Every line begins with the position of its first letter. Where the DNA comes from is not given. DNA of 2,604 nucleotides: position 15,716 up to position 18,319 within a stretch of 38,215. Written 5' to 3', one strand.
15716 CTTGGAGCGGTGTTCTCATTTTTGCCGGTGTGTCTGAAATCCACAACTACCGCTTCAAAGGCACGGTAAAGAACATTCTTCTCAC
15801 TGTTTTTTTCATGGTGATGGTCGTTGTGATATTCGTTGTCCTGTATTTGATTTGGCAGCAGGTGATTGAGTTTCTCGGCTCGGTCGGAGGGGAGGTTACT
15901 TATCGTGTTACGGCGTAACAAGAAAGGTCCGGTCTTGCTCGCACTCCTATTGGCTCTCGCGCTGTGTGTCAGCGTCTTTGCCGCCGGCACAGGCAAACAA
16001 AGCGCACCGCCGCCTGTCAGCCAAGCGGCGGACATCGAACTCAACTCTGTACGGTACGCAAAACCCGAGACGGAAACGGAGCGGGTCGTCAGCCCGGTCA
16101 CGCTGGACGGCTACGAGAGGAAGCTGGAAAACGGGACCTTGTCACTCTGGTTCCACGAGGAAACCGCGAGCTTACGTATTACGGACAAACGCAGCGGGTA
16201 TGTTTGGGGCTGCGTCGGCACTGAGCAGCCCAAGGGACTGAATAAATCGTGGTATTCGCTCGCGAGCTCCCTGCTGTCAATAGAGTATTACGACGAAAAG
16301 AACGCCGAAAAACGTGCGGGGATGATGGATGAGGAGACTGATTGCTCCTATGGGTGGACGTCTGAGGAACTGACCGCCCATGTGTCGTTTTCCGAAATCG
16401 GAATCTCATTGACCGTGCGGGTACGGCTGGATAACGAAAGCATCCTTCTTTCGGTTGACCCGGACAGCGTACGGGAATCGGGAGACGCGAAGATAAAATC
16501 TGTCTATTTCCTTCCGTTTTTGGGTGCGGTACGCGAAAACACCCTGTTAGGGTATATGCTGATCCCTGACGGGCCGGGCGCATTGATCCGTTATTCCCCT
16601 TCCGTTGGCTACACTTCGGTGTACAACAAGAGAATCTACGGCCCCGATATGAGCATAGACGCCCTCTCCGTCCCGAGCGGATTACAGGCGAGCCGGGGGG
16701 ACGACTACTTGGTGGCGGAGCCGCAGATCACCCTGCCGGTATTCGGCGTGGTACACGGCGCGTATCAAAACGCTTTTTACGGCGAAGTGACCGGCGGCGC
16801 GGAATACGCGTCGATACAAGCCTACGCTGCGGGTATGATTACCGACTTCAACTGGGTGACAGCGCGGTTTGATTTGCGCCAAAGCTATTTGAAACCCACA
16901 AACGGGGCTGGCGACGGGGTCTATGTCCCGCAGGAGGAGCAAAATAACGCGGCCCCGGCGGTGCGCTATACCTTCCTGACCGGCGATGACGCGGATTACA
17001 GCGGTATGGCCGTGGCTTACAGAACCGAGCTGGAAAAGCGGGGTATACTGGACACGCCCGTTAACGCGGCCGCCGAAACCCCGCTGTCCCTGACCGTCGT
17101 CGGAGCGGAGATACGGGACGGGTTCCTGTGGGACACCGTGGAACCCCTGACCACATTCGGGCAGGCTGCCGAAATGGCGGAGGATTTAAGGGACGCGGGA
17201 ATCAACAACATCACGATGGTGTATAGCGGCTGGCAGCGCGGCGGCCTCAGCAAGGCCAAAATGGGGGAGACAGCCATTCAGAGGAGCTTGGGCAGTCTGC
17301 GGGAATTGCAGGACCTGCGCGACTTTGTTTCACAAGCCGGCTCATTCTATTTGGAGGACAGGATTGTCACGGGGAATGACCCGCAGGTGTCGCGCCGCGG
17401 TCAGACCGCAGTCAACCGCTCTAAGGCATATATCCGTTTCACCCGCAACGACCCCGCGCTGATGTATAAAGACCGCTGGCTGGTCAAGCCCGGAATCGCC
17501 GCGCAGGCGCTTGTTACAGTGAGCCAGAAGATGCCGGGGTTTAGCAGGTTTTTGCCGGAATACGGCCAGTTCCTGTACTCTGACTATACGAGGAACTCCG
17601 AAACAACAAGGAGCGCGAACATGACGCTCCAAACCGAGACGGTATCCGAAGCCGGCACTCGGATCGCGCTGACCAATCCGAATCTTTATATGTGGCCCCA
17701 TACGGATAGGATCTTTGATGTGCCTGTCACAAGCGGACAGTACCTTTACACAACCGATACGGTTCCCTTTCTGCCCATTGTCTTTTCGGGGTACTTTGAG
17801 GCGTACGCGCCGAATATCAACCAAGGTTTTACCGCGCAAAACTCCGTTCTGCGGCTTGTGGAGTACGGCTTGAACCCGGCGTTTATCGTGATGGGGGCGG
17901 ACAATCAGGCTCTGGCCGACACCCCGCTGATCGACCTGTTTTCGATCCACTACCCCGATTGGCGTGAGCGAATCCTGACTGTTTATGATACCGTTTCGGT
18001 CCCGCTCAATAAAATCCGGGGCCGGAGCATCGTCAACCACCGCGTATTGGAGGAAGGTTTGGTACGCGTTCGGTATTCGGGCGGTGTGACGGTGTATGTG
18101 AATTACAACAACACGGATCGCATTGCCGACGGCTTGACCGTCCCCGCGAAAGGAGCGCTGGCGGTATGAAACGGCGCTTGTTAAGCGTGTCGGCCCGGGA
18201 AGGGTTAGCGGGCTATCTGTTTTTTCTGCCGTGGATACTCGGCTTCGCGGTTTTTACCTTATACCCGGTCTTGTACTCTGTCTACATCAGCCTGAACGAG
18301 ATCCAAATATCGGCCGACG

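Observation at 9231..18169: Unassigned surface module (giant CBM-SBP, two permeases, NHL/TPR/Yip1 membrane protein, DUF5696-like exoprotein) embedded in an alpha-glucan operon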

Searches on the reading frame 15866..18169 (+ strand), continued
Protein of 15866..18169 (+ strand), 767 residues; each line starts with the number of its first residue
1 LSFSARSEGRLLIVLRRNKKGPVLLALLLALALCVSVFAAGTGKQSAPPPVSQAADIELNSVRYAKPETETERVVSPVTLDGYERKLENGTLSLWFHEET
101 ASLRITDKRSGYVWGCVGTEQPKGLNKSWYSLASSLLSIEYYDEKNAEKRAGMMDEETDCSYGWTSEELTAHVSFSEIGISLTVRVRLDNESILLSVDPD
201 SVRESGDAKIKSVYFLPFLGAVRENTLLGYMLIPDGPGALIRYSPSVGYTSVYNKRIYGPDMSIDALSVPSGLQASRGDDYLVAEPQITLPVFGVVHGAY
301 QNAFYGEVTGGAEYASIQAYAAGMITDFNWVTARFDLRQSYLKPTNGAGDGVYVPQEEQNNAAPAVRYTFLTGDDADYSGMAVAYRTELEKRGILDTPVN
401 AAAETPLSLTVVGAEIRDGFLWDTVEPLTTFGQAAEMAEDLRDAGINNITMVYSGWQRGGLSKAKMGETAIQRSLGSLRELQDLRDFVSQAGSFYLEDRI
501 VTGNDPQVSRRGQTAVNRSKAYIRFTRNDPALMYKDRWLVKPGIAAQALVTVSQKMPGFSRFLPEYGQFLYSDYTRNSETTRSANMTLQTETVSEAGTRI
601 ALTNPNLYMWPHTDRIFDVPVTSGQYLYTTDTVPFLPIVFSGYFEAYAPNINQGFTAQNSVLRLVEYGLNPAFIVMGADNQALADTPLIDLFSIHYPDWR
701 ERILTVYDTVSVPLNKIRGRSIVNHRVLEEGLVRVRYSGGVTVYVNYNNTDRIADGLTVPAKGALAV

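Call 82: search_protein_representatives(alignment_id=A1)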
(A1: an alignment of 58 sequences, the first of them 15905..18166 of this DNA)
Query: 58 sequences, 761 profile positions. Proteins with E-value up to 0.001 (for the whole library): 6927; up to 1e-10: 5377; up to 1e-30: 4042. The best 150 are listed.
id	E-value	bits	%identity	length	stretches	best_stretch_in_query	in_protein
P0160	5.2e-292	986.9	-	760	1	4-760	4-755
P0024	8.1e-290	979.6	-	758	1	9-759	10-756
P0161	9.6e-287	969.5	-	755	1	2-758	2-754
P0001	4.1e-283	957.4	-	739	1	16-755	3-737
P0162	1.1e-282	956.1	-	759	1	1-758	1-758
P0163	5.2e-281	950.5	-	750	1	4-755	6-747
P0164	8.8e-278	939.8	-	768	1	5-759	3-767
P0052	4.4e-276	934.2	-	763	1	3-759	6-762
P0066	1.4e-270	916.0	-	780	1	4-759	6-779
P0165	6.0e-270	913.9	-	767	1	7-759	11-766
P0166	8.8e-270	913.4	-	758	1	8-758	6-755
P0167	8.1e-268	906.9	-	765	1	3-758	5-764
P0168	2.6e-266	901.9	-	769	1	3-759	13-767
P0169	3.8e-266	901.4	-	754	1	1-757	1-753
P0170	3.3e-263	891.7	-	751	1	6-758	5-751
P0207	1.9e-212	723.8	-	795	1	35-760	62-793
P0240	5.3e-194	662.8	-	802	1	2-759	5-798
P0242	1.4e-193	661.4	-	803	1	5-760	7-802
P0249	7.7e-191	652.3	-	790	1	61-758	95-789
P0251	5.5e-190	649.5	-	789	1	36-760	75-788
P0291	2.8e-177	607.5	-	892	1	3-756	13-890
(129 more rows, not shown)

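Call 84: search_protein_families(library=pfam, proteins=[P0291, P0099, P0100, P0104, P0240, P0242, P0207, P0093, P0249, P0251], max_evalue=0.01)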
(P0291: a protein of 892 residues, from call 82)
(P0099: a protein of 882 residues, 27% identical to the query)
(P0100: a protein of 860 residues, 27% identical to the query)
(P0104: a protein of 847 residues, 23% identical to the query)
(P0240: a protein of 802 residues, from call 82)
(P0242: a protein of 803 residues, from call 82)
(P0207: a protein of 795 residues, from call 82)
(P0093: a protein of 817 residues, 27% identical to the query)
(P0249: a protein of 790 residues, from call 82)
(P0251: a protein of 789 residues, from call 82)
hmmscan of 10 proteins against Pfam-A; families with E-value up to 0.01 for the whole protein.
P0291 (892 aa): 1 family
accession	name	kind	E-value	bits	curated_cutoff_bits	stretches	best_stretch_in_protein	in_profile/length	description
PF18952.6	DUF5696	-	1.6e-201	671.4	25.6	1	284-888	12-612/612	Family of unknown function (DUF5696)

P0099 (882 aa): 1 family
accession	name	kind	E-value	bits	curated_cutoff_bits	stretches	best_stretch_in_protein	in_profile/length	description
PF18952.6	DUF5696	-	7.7e-185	616.3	25.6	1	281-878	14-612/612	Family of unknown function (DUF5696)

P0100 (860 aa): 1 family
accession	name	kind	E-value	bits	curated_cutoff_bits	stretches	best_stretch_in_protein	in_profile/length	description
PF18952.6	DUF5696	-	6.6e-191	636.4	25.6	1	244-852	1-612/612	Family of unknown function (DUF5696)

P0104 (847 aa): 1 family
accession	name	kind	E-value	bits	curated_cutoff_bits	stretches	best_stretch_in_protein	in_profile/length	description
PF18952.6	DUF5696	-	1.7e-122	410.4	25.6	1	242-835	9-610/612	Family of unknown function (DUF5696)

P0240 (802 aa): 2 families
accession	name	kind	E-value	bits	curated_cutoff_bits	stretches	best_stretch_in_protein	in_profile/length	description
PF18952.6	DUF5696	-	3.6e-159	531.6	25.6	1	177-793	3-612/612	Family of unknown function (DUF5696)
PF09581.16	Spore_III_AF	-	0.0058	17.1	28.3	0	8-70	24-87/185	Stage III sporulation protein AF (Spore_III_AF)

P0242 (803 aa): 2 families
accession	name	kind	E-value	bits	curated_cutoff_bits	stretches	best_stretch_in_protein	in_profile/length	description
PF18952.6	DUF5696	-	4.9e-179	597.2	25.6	1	171-796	3-612/612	Family of unknown function (DUF5696)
PF21827.1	New_glue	-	0.002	18.2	31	1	15-77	4-65/94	New glue protein family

P0207 (795 aa): 1 family
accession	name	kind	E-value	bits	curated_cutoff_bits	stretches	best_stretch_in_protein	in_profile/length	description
PF18952.6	DUF5696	-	1.1e-181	605.9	25.6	1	182-786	4-611/612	Family of unknown function (DUF5696)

P0093 (817 aa): 1 family
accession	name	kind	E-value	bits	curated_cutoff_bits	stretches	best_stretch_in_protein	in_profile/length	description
PF18952.6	DUF5696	-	2e-182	608.4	25.6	1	202-811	4-612/612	Family of unknown function (DUF5696)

P0249 (790 aa): 1 family
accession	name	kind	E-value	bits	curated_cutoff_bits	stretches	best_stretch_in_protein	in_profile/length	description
PF18952.6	DUF5696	-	1e-160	536.7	25.6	1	181-785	3-612/612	Family of unknown function (DUF5696)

P0251 (789 aa): 1 family
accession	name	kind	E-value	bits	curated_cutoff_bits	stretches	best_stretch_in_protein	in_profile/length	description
PF18952.6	DUF5696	-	3.9e-156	521.5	25.6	1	185-782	3-612/612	Family of unknown function (DUF5696)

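Call 87: search_protein_families(library=pfam, proteins=[L010:14836-18807:+, L012:14631-16481:+, L012:12994-14592:+, L019:15581-20569:+, L020:14201-15586:+, L043:14628-16328:+, L050:18175-22235:+, L061:15423-16922:+, L072:13925-16120:+, L077:14522-17365:+], max_evalue=0.0001)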
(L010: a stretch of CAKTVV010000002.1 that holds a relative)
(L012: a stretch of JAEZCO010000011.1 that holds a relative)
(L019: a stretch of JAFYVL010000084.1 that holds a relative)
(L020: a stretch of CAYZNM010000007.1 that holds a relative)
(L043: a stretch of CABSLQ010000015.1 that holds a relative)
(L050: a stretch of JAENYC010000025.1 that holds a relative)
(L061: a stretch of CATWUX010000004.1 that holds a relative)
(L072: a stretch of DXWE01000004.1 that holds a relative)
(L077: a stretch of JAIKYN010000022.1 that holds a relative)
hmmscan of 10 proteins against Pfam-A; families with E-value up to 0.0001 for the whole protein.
L010:14836-18807:+ (1323 aa): 0 families

L012:14631-16481:+ (616 aa): 3 families
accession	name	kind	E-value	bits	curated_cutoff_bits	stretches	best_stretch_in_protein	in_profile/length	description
PF06580.19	His_kinase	-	7.8e-23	81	25.2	1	406-485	1-81/81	Histidine kinase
PF02518.31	HATPase_c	-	1.9e-11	44.8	26.4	1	501-613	6-109/111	Histidine kinase-, DNA gyrase B-, and HSP90-like ATPase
PF00672.30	HAMP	-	4.9e-08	33.6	25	1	342-390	4-52/53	HAMP domain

L012:12994-14592:+ (532 aa): 2 families
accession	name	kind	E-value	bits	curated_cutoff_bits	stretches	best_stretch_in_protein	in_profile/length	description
PF01547.30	SBP_bac_1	-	1.3e-08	35.7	26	1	73-370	18-306/307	Bacterial extracellular solute-binding protein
PF13416.11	SBP_bac_8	-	1.7e-07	31.8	27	1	71-372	6-251/279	Bacterial extracellular solute-binding protein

L019:15581-20569:+ (1662 aa): 2 families
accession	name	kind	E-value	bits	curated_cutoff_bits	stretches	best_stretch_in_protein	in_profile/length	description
PF16990.11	CBM_35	-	2.7e-16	60.4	28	1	263-365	35-118/121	Carbohydrate binding module (family 35)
PF13473.12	Cupredoxin_1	-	2e-07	31.4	27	0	1112-1153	56-97/104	Cupredoxin-like domain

L020:14201-15586:+ (461 aa): 2 families
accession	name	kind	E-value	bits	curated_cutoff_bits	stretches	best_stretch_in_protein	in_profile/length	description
PF19289.4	PmbA_TldD_3rd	-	2.1e-53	181.2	22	1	232-455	5-214/220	PmbA/TldA metallopeptidase C-terminal domain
PF01523.21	PmbA_TldD_1st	-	8.2e-08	32.7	20.9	1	20-83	2-65/65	PmbA/TldA metallopeptidase domain 1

L043:14628-16328:+ (566 aa): 3 families
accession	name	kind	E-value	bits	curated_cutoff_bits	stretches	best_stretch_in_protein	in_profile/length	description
PF02837.24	Glyco_hydro_2_N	-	6.8e-16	59.1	28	1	20-175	4-165/169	Glycosyl hydrolases family 2, sugar binding domain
PF22666.2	Glyco_hydro_2_N2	-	1.4e-09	38.7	27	1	70-139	48-118/167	Glycosyl hydrolase 2 galactose-binding domain-like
PF02836.23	Glyco_hydro_2_C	-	2.6e-07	30.5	21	1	308-436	36-177/302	Glycosyl hydrolases family 2, TIM barrel domain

L050:18175-22235:+ (1353 aa): 1 family
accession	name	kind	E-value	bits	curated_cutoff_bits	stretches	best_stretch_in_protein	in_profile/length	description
PF20148.4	DUF6531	-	1.1e-06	29.3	24.1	1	488-559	6-74/74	Domain of unknown function (DUF6531)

L061:15423-16922:+ (499 aa): 3 families
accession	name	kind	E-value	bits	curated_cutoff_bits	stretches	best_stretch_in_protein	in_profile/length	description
PF04616.20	Glyco_hydro_43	-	2.5e-46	158.8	32.2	1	204-487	11-288/288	Glycosyl hydrolases family 43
PF14200.12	RicinB_lectin_2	-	7.5e-18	65.4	25.6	2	44-117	12-84/89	Ricin-type beta-trefoil lectin domain-like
PF00652.28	Ricin_B_lectin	-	6.8e-06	26.7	29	1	48-178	4-126/126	Ricin-type beta-trefoil lectin domain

L072:13925-16120:+ (731 aa): 3 families
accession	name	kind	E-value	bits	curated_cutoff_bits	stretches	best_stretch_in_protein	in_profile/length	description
PF19773.5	DUF6259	-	1e-17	64.7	28.7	1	401-555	95-253/300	Domain of unknown function (DUF6259)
PF13199.12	Glyco_hydro_66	-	9.8e-06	24.9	23.7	1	464-536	221-286/546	Glycosyl hydrolase family 66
PF14871.12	GHL6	-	3.1e-05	24.6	35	1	415-502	46-132/132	Hypothetical glycosyl hydrolase 6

L077:14522-17365:+ (947 aa): 1 family
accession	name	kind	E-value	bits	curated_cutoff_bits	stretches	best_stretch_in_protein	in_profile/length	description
PF13385.13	Laminin_G_3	-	3.2e-12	47.3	27.6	1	111-281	16-151/151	Concanavalin A-like lectin/glucanases superfamily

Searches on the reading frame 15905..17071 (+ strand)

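Call 69: search_protein_families(library=pfam, proteins=[window:15905-17071:+], max_evalue=10)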
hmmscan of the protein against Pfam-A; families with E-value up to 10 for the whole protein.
window:15905-17071:+ (389 aa): 1 family
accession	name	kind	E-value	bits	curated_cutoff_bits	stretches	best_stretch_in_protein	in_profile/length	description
PF18952.6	DUF5696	-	2.2e-60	205.3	25.6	1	153-383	8-229/612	Family of unknown function (DUF5696)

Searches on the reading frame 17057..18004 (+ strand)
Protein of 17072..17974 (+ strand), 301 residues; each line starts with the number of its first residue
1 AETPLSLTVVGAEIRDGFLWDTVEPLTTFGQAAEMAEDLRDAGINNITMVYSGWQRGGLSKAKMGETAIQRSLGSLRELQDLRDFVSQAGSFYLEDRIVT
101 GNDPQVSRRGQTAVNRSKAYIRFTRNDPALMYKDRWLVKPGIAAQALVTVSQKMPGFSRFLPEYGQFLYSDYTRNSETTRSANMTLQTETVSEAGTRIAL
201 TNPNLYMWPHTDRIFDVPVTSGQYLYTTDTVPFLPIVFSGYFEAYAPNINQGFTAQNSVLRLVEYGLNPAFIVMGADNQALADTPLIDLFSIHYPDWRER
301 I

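Call 69: search_protein_families(library=pfam, proteins=[window:17072-17974:+], max_evalue=10)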
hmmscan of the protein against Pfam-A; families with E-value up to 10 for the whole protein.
window:17072-17974:+ (301 aa): 1 family
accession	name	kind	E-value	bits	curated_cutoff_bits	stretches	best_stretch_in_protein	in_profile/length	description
PF18952.6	DUF5696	-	1.4e-67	229.1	25.6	1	2-301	235-551/612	Family of unknown function (DUF5696)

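Call 72: search_solved_structures(query=A3, max_evalue=10, show_alignments=4)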
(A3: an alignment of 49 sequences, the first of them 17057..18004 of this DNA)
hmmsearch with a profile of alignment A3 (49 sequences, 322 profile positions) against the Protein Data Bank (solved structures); distinct sequences matched with E-value up to 10: 9.
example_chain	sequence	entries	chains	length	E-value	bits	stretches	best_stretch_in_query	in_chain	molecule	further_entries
6llq_A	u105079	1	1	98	0.0061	19.1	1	15-97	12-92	VAL88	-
5wzq_A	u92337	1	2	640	0.011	18.4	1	32-99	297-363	Alpha-N-acetylgalactosaminidase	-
5wzn_A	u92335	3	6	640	0.012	18.2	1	32-99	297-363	Alpha-N-acetylgalactosaminidase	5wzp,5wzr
2n3z_A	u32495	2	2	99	0.019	17.5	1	15-97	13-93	OR446 | De novo designed protein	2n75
6qfo_A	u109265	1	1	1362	0.16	14.5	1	31-124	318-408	PEGA domain-containing protein,PEGA domain-containing protein,EngBF DARPin fusion 9b 3G124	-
9kfx_A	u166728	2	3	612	0.32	13.5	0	23-72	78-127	Synthetic PPR-DYW protein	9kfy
4qqf_D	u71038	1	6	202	0.77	12.2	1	215-242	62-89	Mitochondrial import inner membrane translocase subunit TIM50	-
3qle_A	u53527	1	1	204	0.79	12.2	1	215-242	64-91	Tim50p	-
7yh3_A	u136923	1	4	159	0.8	12.2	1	82-139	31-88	TRAPPC3 from Thorarchaeota SMTZ1-45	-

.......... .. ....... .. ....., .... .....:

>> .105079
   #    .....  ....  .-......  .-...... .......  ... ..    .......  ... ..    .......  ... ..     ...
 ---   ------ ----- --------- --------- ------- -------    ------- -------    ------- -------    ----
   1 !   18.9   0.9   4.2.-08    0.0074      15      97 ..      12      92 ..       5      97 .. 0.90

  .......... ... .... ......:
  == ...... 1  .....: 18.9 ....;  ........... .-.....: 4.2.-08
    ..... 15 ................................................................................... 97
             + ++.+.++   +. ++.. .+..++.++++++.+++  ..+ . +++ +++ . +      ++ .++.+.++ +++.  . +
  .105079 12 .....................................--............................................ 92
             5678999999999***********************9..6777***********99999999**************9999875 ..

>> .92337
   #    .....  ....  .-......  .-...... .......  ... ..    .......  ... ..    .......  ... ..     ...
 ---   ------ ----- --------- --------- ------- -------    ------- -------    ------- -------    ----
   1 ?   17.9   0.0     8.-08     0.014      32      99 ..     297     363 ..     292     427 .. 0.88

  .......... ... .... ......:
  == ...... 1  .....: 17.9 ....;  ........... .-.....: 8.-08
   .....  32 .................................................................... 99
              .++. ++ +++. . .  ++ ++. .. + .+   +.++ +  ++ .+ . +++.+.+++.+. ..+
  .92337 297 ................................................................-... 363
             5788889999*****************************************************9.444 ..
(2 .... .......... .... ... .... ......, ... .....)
